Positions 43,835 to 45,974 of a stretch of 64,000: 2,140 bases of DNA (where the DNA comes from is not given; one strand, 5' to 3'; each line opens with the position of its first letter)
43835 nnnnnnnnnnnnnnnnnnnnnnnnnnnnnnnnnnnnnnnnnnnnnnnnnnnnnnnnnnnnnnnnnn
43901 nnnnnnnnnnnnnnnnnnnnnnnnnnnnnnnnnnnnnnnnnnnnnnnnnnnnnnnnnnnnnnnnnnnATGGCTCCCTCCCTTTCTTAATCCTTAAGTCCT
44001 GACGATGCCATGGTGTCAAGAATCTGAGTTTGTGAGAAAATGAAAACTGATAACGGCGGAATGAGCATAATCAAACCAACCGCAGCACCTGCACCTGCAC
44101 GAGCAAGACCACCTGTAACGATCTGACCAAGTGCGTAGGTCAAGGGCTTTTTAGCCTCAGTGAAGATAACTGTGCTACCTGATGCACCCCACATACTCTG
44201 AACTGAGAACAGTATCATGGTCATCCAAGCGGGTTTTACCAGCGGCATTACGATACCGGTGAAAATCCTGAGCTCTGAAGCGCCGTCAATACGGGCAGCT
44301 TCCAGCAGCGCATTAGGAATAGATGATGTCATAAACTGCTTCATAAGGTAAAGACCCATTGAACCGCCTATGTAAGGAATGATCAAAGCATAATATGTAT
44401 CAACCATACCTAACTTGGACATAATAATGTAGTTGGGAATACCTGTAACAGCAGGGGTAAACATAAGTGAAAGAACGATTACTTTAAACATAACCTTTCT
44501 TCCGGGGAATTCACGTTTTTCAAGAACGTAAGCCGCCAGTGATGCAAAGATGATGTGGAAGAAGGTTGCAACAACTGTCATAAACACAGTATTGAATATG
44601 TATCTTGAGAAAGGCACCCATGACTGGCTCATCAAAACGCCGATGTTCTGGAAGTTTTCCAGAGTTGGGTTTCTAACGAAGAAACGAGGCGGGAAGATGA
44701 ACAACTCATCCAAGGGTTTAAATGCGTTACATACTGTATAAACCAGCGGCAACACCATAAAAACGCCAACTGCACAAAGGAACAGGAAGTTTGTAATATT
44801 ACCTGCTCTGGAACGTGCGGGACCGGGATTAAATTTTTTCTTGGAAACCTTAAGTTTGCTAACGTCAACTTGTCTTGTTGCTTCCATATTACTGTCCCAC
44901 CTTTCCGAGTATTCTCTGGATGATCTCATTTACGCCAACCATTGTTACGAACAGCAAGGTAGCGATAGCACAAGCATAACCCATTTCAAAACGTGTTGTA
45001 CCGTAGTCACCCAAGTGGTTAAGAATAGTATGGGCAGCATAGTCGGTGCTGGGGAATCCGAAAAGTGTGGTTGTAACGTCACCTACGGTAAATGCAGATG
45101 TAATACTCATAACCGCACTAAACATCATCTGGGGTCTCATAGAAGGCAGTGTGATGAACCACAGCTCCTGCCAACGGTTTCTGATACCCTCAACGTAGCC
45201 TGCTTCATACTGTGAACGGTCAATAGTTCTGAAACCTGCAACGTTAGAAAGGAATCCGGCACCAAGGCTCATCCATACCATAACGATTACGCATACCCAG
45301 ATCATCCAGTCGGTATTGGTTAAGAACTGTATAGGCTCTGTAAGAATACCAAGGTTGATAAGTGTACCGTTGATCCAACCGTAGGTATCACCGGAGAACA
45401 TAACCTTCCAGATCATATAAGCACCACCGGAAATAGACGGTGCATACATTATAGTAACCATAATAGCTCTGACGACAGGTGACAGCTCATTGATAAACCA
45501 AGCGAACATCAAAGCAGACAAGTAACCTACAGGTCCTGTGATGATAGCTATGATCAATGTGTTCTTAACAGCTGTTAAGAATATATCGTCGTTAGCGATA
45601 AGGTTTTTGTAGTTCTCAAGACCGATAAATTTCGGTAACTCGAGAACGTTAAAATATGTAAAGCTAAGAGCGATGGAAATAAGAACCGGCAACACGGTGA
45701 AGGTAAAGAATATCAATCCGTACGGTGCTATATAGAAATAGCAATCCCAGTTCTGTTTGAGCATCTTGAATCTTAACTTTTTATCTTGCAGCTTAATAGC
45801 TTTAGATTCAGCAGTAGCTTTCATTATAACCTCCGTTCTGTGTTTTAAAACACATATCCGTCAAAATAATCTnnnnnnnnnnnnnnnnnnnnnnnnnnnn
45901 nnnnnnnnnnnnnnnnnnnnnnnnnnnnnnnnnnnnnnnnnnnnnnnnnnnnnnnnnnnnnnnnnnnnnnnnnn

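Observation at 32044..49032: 17-kb one-strand locus with two permease pairs, four binding proteins, a DUF5696-like lipoprotein and an NHL/Yip1 membrane protein, but no ATPase, glycosidase or regulator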

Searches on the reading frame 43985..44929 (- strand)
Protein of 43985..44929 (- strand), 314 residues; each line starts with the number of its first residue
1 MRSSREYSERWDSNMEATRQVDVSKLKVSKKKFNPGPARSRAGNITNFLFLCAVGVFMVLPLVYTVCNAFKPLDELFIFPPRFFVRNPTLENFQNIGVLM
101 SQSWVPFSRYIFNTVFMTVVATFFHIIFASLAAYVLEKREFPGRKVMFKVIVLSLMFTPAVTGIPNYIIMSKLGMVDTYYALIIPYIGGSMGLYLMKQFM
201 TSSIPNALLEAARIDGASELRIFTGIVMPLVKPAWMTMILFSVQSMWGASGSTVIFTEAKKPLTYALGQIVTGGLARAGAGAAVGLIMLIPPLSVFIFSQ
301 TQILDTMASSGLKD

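Call 3: search_protein_families(library=pfam, proteins=[window:43985-44929:-], max_evalue=0.01)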
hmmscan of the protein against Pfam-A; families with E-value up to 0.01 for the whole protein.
window:43985-44929:- (314 aa): 1 family
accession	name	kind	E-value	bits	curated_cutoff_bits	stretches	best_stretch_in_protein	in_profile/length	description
PF00528.27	BPD_transp_1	-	1.7e-08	34.9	26.4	1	114-305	22-179/184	Binding-protein-dependent transport system inner membrane component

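Call 11: search_protein_families(library=ncbifam, proteins=[window:43985-44929:-], max_evalue=0.001)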
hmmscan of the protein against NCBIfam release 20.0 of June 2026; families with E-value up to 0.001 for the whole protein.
window:43985-44929:- (314 aa): 14 families
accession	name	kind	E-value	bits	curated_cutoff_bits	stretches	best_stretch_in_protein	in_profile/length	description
NF008210.0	PRK10973.1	equivalog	7.8e-24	84.8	297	1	52-303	17-272/281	sn-glycerol-3-phosphate ABC transporter permease UgpE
NF040932.1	ABC_arch_GlcU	equivalog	3.2e-21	76.2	340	1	48-299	6-256/272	glucose ABC transporter permease GlcU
NF008231.0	PRK10998.1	equivalog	3.7e-14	53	261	1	101-314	75-296/296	maltose ABC transporter permease MalG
NF006939.0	PRK09421.1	equivalog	4.3e-10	39.4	262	1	116-257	17-172/230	molybdate ABC transporter permease subunit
TIGR02141.1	modB_ABC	equivalog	1.1e-09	38.2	182.6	1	115-258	4-160/208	molybdate ABC transporter permease subunit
TIGR01581.1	Mo_ABC_porter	hypoth_equivalog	1.1e-09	38.1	210.3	1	115-264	27-189/225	ABC transporter permease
TIGR02139.1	permease_CysT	equivalog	2e-09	37.4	246.1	1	114-292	55-248/265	sulfate ABC transporter permease subunit CysT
NF007047.0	PRK09500.1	equivalog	7.4e-09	35.6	326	1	111-243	60-193/257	spermidine/putrescine ABC transporter permease PotC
NF008208.0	PRK10971.1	equivalog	1.3e-08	34.7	415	1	114-256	63-217/277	sulfate/thiosulfate ABC transporter permease CysT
TIGR00969.1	3a0106s02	subfamily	8.7e-08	31.9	240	1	114-305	66-270/272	sulfate ABC transporter permease subunit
TIGR02140.1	permease_CysW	equivalog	4.4e-05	23.1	329.1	0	113-306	51-257/261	sulfate ABC transporter permease subunit CysW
NF040839.1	tungstate_WtpB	equivalog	8.2e-05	22.4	340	1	109-243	44-190/251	tungstate ABC transporter permease WtpB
NF011624.0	PRK15050.1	equivalog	0.00016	20.9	247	0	202-238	185-221/297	2-aminoethylphosphonate ABC transporter permease subunit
NF007852.0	PRK10561.1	equivalog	0.0002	21.3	335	1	201-239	181-219/295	sn-glycerol-3-phosphate ABC transporter permease UgpA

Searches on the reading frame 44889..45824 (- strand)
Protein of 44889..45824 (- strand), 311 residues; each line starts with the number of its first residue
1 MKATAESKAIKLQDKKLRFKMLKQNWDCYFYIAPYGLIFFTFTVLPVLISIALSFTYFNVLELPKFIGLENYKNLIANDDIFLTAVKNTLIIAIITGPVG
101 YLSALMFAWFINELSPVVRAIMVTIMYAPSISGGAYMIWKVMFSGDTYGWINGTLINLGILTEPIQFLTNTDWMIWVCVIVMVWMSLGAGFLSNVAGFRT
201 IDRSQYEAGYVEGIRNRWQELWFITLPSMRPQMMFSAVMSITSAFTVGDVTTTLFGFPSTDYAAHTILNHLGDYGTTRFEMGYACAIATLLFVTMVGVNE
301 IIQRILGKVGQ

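Call 3: search_protein_families(library=pfam, proteins=[window:44889-45824:-], max_evalue=0.01)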
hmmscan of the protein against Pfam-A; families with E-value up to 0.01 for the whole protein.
window:44889-45824:- (311 aa): 1 family
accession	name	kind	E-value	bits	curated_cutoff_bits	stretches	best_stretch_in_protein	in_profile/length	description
PF00528.27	BPD_transp_1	-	7.9e-11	42.5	26.4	1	99-296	4-171/184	Binding-protein-dependent transport system inner membrane component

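Call 11: search_protein_families(library=ncbifam, proteins=[window:44889-45824:-], max_evalue=0.001)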
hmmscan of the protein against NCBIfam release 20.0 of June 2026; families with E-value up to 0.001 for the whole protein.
window:44889-45824:- (311 aa): 5 families
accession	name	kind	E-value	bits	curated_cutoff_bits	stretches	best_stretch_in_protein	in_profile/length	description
NF040931.1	ABC_arch_GlcT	equivalog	4.2e-11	43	360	1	37-294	6-259/278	glucose ABC transporter permease GlcT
NF007044.0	PRK09497.1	equivalog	1.3e-10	41.3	348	1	41-252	21-226/285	spermidine/putrescine ABC transporter permease PotB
NF007852.0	PRK10561.1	equivalog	4.6e-09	36.5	335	1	22-293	8-275/295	sn-glycerol-3-phosphate ABC transporter permease UgpA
NF007963.0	PRK10683.1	equivalog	0.00013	21.5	489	1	23-237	36-245/317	putrescine ABC transporter permease PotH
TIGR02140.1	permease_CysW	equivalog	0.00028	20.4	329.1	1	47-267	15-218/261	sulfate ABC transporter permease subunit CysW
